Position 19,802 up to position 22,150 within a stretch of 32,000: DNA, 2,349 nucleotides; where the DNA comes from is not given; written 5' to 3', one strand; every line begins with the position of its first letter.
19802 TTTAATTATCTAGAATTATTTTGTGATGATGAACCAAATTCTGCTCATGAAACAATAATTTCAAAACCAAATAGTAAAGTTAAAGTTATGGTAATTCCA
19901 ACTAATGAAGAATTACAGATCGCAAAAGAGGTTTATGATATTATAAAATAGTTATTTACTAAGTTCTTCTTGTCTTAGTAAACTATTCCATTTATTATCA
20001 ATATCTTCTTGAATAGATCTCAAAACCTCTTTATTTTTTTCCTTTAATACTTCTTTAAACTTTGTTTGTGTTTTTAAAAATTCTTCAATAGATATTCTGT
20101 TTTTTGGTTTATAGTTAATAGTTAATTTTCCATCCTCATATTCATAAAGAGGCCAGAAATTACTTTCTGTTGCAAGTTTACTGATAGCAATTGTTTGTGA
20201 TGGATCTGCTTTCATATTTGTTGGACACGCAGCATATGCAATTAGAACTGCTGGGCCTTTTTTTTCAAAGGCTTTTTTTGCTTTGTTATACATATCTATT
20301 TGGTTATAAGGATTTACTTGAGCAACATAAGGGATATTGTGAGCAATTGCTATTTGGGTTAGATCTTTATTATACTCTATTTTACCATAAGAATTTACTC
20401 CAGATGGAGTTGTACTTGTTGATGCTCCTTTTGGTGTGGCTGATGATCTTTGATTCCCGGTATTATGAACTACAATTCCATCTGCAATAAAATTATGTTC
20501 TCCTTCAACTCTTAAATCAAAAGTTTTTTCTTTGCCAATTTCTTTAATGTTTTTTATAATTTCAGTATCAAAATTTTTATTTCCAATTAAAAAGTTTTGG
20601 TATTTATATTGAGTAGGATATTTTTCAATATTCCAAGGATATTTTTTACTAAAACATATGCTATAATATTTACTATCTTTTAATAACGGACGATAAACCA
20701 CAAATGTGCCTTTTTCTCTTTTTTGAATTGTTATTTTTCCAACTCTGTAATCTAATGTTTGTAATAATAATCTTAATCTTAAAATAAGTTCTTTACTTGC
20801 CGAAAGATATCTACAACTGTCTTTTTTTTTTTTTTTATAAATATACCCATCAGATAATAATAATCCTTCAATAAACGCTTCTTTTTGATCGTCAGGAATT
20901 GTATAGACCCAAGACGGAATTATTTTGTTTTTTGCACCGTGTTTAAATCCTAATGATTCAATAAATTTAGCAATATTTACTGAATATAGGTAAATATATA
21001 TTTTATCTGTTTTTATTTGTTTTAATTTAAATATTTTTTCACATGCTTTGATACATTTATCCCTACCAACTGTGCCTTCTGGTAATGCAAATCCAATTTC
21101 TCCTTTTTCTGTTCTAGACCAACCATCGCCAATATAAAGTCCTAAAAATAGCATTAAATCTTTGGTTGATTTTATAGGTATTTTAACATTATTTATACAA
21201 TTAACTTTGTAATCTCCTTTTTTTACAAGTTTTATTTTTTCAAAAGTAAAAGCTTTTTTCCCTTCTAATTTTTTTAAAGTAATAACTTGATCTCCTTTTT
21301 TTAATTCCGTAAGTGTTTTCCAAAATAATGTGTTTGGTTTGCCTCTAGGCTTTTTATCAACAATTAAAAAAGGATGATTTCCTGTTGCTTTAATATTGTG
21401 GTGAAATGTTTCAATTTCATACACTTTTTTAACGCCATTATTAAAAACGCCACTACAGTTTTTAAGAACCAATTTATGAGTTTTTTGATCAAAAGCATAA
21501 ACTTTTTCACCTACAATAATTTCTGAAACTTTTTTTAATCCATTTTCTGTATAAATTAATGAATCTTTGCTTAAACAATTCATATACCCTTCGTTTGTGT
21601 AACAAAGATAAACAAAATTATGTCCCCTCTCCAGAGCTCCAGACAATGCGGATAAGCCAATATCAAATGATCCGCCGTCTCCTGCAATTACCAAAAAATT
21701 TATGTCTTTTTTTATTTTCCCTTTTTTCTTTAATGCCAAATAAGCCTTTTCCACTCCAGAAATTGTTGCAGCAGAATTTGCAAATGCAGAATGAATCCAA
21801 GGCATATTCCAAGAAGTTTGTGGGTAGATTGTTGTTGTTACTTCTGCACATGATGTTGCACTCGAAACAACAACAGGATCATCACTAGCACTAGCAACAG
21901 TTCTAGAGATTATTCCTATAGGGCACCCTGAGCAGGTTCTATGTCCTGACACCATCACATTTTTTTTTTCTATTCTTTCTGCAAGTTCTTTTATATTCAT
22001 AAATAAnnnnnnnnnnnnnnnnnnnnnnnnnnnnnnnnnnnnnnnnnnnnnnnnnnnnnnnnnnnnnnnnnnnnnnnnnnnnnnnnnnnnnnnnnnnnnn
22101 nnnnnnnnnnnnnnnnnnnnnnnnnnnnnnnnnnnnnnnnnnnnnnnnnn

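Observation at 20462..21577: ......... intein inserted in the TPP/Mg-binding loop of pyruvate:ferredoxin oxidoreductase beta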

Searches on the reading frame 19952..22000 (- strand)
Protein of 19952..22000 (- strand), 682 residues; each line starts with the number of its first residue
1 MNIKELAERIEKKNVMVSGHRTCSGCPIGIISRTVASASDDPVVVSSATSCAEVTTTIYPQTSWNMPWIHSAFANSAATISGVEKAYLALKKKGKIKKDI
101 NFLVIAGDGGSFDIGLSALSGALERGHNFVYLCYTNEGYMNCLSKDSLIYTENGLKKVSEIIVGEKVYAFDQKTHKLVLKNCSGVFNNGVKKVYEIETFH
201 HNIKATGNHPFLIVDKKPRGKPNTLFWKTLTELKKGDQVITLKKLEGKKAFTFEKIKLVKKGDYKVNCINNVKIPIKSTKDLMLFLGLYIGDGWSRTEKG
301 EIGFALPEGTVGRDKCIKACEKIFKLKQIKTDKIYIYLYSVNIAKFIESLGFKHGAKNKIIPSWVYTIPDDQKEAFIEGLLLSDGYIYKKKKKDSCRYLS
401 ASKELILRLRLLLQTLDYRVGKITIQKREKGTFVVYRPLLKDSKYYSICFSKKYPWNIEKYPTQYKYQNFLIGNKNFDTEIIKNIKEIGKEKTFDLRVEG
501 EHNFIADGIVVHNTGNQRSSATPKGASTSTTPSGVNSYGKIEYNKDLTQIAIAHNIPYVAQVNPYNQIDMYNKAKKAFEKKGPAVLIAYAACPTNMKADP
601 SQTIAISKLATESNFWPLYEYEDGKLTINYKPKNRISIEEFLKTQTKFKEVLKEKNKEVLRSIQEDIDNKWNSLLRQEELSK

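Call 4: search_protein_families(library=pfam, proteins=[window:19952-22000:-], max_evalue=0.1)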
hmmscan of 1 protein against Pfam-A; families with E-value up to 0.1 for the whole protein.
window:19952-22000:- (682 aa): 5 families
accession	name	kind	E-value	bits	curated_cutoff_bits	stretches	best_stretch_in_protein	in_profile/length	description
PF14890.11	Intein_splicing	-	3.8e-19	69.4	35.8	1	151-513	4-155/155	Intein splicing domain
PF02775.26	TPP_enzyme_C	-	3e-15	56.7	21.9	2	56-145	13-91/151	Thiamine pyrophosphate enzyme, C-terminal TPP binding domain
PF14528.11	LAGLIDADG_3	-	1.4e-08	35.3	22.5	1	371-436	1-64/82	LAGLIDADG-like domain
PF01079.26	Hint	-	0.0027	17.7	29.7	1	139-260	10-133/213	Hint module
PF07591.16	PT-HINT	-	0.045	14.4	27.7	1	148-241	1-89/137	Pretoxin HINT domain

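Call 5: search_protein_families(library=ncbifam, proteins=[window:19952-22000:-], max_evalue=0.1)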
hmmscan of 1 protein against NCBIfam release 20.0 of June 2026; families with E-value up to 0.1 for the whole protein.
window:19952-22000:- (682 aa): 17 families
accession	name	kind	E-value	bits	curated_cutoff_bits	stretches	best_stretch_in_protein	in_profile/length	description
NF008819.1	PRK11865.1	equivalog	2.4e-90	302.8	405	2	7-142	5-134/300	pyruvate synthase subunit PorB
NF008818.0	PRK11864.1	subfamily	2.4e-73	246.9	405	2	512-680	133-298/300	3-methyl-2-oxobutanoate dehydrogenase subunit beta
NF045792.1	OxalOxredbeta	equivalog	9.1e-64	215.4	590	2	3-142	5-144/311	oxalate oxidoreductase subunit beta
NF045766.1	PhenlGlyoxDHPadI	equivalog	2.1e-46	158.6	700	2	511-674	271-433/443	NADH-dependent phenylglyoxylate dehydrogenase subunit beta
NF005852.0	PRK07773.1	equivalog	1.9e-23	82.7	780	3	141-252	397-503/886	replicative DNA helicase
TIGR02176.1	pyruv_ox_red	equivalog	7.8e-18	63.7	911.35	1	504-674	986-1162/1167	pyruvate:ferredoxin (flavodoxin) oxidoreductase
NF038098.1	GyrA_w_intein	exception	2.8e-10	38.8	1850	1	142-413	117-377/1232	intein-containing DNA gyrase subunit A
NF038162.1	RtcB_rel_intein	exception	3.3e-08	32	1150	1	476-516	538-581/961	intein-containing RtcB family protein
TIGR01443.1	intein_Cterm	domain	2e-07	31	15.6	1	493-514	2-24/24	intein C-terminal splicing region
TIGR01445.1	intein_Nterm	domain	3.1e-07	31.3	24.5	1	142-213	1-83/83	intein N-terminal splicing region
NF045703.1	rSAM_Tes_intein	exception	4.1e-07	28.2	1700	1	330-424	421-516/1040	tetraether lipid synthase Tes, intein-containing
NF008820.0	PRK11866.1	equivalog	0.00079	18.9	402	0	507-599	121-208/287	2-oxoacid ferredoxin oxidoreductase subunit beta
TIGR02177.1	PorB_KorB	subfamily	0.0016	18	261.9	0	505-599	105-194/286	2-oxoacid:acceptor oxidoreductase, beta subunit, pyruvate/2-ketoisovalerate family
NF007072.0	PRK09519.1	equivalog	0.0019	16.6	1024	1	479-515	657-693/790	intein-containing recombinase RecA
NF007207.0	PRK09628.1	equivalog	0.0044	16.7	364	1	509-599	124-209/277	2-oxoglutarate ferredoxin oxidoreductase subunit beta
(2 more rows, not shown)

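Call 6: find_homologous_proteins(query=window:19952-22000:-, max_evalue=0.00001)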
Query window:19952-22000:- (682 aa): 452 proteins with E <= 0.00001 among 8000 candidates; the best 120 are listed.
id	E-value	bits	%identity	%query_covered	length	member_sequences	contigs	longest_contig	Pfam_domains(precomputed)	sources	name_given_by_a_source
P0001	0.0e+0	1547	100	100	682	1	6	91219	PF02775.27,PF14528.12,PF14890.12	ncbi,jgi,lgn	jgi:pyruvate/2-oxoacid:ferredoxin oxidoreductase beta subunit/intein/homing endonuclease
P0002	0.0e+0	1261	80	100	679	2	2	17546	PF02775.27,PF14528.12,PF14890.12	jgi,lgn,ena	-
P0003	0.0e+0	1258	80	100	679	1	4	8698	PF02775.27,PF14528.12,PF14890.12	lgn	-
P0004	0.0e+0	1245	79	100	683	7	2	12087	PF02775.27,PF14528.12,PF14890.12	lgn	-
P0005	0.0e+0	1245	80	100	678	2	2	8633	PF02775.27,PF14528.12,PF14890.12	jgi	-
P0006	0.0e+0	1236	80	100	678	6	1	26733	PF02775.27,PF14528.12,PF14890.12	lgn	-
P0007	0.0e+0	1197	78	100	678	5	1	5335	PF02775.27,PF14528.12,PF14890.12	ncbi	-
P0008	0.0e+0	1053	69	100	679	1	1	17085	PF02775.27,PF14528.12,PF14890.12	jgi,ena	-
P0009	0.0e+0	1036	69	100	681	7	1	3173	PF02775.27,PF14528.12,PF14890.12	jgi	-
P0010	0.0e+0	1019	68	100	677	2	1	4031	PF02775.27,PF14528.12,PF14890.12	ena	-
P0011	0.0e+0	1015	67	99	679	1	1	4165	PF02775.27,PF14528.12,PF14890.12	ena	-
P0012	0.0e+0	1010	67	100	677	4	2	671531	PF02775.27,PF14528.12,PF14890.12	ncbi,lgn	-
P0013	2.3e-298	1009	69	96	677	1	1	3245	PF02775.27,PF14528.12,PF14890.12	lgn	-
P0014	3.2e-298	1008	67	100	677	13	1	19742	PF02775.27,PF14528.12,PF14890.12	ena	-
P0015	2.4e-290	982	65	99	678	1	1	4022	PF02775.27,PF14528.12,PF14890.12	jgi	jgi:pyruvate/2-oxoacid:ferredoxin oxidoreductase beta subunit/intein/homing endonuclease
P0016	1.2e-287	974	65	87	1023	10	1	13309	PF02775.27,PF14528.12,PF14890.12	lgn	-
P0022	6.3e-253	859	59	99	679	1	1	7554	PF02775.27,PF14890.12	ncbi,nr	ncbi:MAG: hypothetical protein KKG21_07225 [Candidatus Omnitrophica bacterium]|nr:hypothetical prote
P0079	9.1e-240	815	56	97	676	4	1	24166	PF02775.27,PF14528.12,PF14890.12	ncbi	ncbi:MAG: thiamine pyrophosphate-dependent enzyme [Parcubacteria group bacterium]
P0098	9.6e-237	805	53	99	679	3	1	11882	PF02775.27,PF14528.12,PF14890.12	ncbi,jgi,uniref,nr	ncbi:hypothetical protein E3J59_05615 [Candidatus Aerophobetes bacterium]|uniref:DOD-type homing end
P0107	1.1e-234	798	54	99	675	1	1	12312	PF02775.27,PF14890.12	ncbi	ncbi:thiamine pyrophosphate-dependent enzyme [Candidatus Omnitrophota bacterium]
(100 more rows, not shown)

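Call 18: list_cluster_members(proteins=[P0001, P0022, P0079, P0098, P0107, P0121, P0016, P0012])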
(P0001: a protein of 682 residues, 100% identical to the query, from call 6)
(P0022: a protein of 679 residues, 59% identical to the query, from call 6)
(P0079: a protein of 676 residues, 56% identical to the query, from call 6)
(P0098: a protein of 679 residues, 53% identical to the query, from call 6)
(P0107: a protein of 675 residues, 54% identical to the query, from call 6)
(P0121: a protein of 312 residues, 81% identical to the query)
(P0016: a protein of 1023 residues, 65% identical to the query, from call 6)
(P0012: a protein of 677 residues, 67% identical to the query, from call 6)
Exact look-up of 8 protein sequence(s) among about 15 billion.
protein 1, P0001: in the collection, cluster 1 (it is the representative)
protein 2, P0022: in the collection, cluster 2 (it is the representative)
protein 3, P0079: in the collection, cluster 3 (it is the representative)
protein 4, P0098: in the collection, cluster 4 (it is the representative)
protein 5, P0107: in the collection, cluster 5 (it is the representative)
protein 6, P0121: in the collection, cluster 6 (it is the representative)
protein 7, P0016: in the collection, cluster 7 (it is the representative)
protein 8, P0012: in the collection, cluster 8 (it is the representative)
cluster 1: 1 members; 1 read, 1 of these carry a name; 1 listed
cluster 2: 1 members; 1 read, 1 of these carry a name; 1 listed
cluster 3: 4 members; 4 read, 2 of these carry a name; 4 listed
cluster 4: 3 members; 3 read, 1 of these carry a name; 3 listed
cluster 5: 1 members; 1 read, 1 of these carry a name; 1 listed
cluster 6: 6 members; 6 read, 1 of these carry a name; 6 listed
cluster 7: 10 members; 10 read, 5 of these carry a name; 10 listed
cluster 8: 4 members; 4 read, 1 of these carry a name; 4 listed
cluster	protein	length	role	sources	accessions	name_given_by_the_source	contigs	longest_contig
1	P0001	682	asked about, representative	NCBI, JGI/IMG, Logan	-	pyruvate/2-oxoacid:ferredoxin oxidoreductase beta subunit/intein/homing endonuclease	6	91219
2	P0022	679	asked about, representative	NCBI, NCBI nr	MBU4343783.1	MAG: hypothetical protein KKG21_07225 [Candidatus Omnitrophica bacterium] | hypothetical protein [Candidatus Omnitrophota bacterium]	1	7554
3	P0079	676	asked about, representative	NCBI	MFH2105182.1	MAG: thiamine pyrophosphate-dependent enzyme [Parcubacteria group bacterium]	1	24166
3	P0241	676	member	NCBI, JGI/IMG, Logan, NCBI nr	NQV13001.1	MAG: hypothetical protein HQ530_01725 [Parcubacteria group bacterium] | hypothetical protein [Parcubacteria group bacterium]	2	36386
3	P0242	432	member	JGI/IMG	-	-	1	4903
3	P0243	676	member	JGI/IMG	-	-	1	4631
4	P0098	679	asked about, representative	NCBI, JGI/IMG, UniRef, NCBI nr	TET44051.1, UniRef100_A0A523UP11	hypothetical protein E3J59_05615 [Candidatus Aerophobetes bacterium] | DOD-type homing endonuclease domain-containing protein n=1 Tax=Aerophobetes bacterium ... | MAG: hypothetical protein E3J59_05615 [Candidatus Aerophobetes bacterium]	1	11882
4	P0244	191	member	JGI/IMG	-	-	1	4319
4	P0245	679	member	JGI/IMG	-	-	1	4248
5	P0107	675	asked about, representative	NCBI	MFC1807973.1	thiamine pyrophosphate-dependent enzyme [Candidatus Omnitrophota bacterium]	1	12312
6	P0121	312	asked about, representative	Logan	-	-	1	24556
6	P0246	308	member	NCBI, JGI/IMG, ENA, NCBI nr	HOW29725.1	MAG TPA: thiamine pyrophosphate-dependent enzyme [archaeon] | thiamine pyrophosphate-dependent enzyme [archaeon]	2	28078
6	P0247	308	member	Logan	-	-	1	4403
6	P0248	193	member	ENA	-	-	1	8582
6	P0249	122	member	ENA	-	-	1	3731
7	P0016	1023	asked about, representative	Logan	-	-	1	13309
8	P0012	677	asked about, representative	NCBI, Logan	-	-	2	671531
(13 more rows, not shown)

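Call 19: find_encoding_contigs(protein=P0001, flank=3000, max_places=6)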
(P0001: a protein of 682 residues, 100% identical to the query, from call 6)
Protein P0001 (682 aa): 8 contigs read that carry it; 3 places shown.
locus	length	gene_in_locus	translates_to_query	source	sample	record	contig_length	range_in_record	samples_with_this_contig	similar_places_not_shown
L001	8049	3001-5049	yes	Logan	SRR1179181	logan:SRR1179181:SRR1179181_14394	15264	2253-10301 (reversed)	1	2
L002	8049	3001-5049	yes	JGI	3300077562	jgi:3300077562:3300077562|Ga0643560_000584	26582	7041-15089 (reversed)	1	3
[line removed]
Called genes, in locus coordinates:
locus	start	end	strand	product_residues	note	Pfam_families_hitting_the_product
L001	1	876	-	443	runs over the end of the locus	PF02629:CoA_binding, PF13380:CoA_binding_2, PF13607:Succ_CoA_lig, PF19045:Ligase_CoA_2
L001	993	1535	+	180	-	PF01558:POR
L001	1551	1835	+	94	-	PF12797:Fer4_2 (weak), PF12837:Fer4_6, PF13237:Fer4_10, PF00037:Fer4, PF14697:Fer4_21, PF12838:Fer4_7, PF13187:Fer4_9, PF00037:Fer4 (weak), +5 more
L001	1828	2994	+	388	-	PF02776:TPP_enzyme_N (weak), PF01855:POR_N, PF17147:PFOR_II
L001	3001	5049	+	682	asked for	PF02775:TPP_enzyme_C, PF14890:Intein_splicing, PF14528:LAGLIDADG_3 (weak)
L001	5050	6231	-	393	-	PF00871:Acetate_kinase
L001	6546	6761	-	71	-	-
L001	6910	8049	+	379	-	PF00860:Xan_ur_permease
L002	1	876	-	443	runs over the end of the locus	PF02629:CoA_binding, PF13380:CoA_binding_2, PF13607:Succ_CoA_lig, PF19045:Ligase_CoA_2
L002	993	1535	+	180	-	PF01558:POR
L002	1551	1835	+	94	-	PF12797:Fer4_2 (weak), PF12837:Fer4_6, PF13237:Fer4_10, PF00037:Fer4, PF14697:Fer4_21, PF12838:Fer4_7, PF13187:Fer4_9, PF00037:Fer4 (weak), +5 more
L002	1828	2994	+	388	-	PF02776:TPP_enzyme_N (weak), PF01855:POR_N, PF17147:PFOR_II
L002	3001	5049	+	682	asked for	PF02775:TPP_enzyme_C, PF14890:Intein_splicing, PF14528:LAGLIDADG_3 (weak)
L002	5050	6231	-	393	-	PF00871:Acetate_kinase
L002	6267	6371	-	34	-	-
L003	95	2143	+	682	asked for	PF02775:TPP_enzyme_C, PF14890:Intein_splicing, PF14528:LAGLIDADG_3 (weak)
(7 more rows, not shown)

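Call 46: find_encoding_contigs(protein=P0079, flank=10000, max_places=2)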
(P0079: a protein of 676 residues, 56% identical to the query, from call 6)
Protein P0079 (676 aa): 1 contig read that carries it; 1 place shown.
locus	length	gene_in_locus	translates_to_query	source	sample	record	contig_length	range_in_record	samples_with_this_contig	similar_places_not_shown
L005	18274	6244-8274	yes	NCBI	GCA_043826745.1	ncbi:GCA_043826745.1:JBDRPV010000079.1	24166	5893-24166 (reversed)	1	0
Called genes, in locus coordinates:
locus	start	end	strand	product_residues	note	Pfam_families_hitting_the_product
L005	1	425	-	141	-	?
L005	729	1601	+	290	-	PF13529:Peptidase_C39_2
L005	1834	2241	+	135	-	-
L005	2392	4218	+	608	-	PF13230:GATase_4, PF13522:GATase_6, PF13537:GATase_7, PF01380:SIS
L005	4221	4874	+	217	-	PF00702:Hydrolase, PF13419:HAD_2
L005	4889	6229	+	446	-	PF02878:PGM_PMM_I, PF02879:PGM_PMM_II, PF02880:PGM_PMM_III, PF00408:PGM_PMM_IV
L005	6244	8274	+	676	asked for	PF02775:TPP_enzyme_C, PF14890:Intein_splicing, PF14528:LAGLIDADG_3 (weak)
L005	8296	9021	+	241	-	PF11611:DUF4352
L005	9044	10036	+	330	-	PF14257:DUF4349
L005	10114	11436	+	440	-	PF03951:Gln-synt_N, PF00120:Gln-synt_C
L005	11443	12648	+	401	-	PF01136:Peptidase_U32, PF16325:Peptidase_U32_C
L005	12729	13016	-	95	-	PF18908:DUF5663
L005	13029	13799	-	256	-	-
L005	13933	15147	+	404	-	PF00158:Sigma54_activat (faint), PF05496:RuvB_N, PF13191:AAA_16 (faint), PF01078:Mg_chelatase (faint), PF00004:AAA, PF07728:AAA_5, PF16193:AAA_assoc_2, PF12002:MgsA_C, +1 more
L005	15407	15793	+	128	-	-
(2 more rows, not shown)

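Call 47: find_encoding_contigs(protein=P0098, flank=10000, max_places=2)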
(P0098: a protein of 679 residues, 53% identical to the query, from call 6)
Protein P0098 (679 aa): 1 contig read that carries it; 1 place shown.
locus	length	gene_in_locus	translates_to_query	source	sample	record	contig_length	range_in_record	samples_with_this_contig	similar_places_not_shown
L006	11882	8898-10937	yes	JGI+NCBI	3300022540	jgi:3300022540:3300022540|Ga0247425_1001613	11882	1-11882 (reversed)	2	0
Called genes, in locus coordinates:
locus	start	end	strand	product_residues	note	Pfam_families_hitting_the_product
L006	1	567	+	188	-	?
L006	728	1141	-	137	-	PF14489:QueF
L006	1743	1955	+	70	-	-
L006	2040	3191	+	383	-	PF01546:Peptidase_M20, PF07687:M20_dimer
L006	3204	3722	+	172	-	PF00857:Isochorismatase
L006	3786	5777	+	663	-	PF13491:FtsK_4TM, PF17854:FtsK_alpha, PF01580:FtsK_SpoIIIE, PF09397:FtsK_gamma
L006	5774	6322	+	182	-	PF01066:CDP-OH_P_transf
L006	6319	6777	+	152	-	PF04608:PgpA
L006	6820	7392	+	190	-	PF01558:POR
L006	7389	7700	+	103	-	PF13187:Fer4_9 (faint), PF12797:Fer4_2 (faint), PF13237:Fer4_10 (weak), PF00037:Fer4 (weak), PF14697:Fer4_21, PF12838:Fer4_7, PF00037:Fer4 (weak), PF12837:Fer4_6 (weak), +1 more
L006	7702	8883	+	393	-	PF01855:POR_N, PF17147:PFOR_II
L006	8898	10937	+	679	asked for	PF02775:TPP_enzyme_C (weak), PF14890:Intein_splicing, PF14528:LAGLIDADG_3 (faint)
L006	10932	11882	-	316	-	PF00106:adh_short (faint), PF01073:3Beta_HSD, PF01370:Epimerase, PF02719:Polysacc_synt_2, PF04321:RmlD_sub_bind, PF13460:NAD_binding_10 (weak), PF16363:GDP_Man_Dehyd, PF07993:NAD_binding_4 (weak)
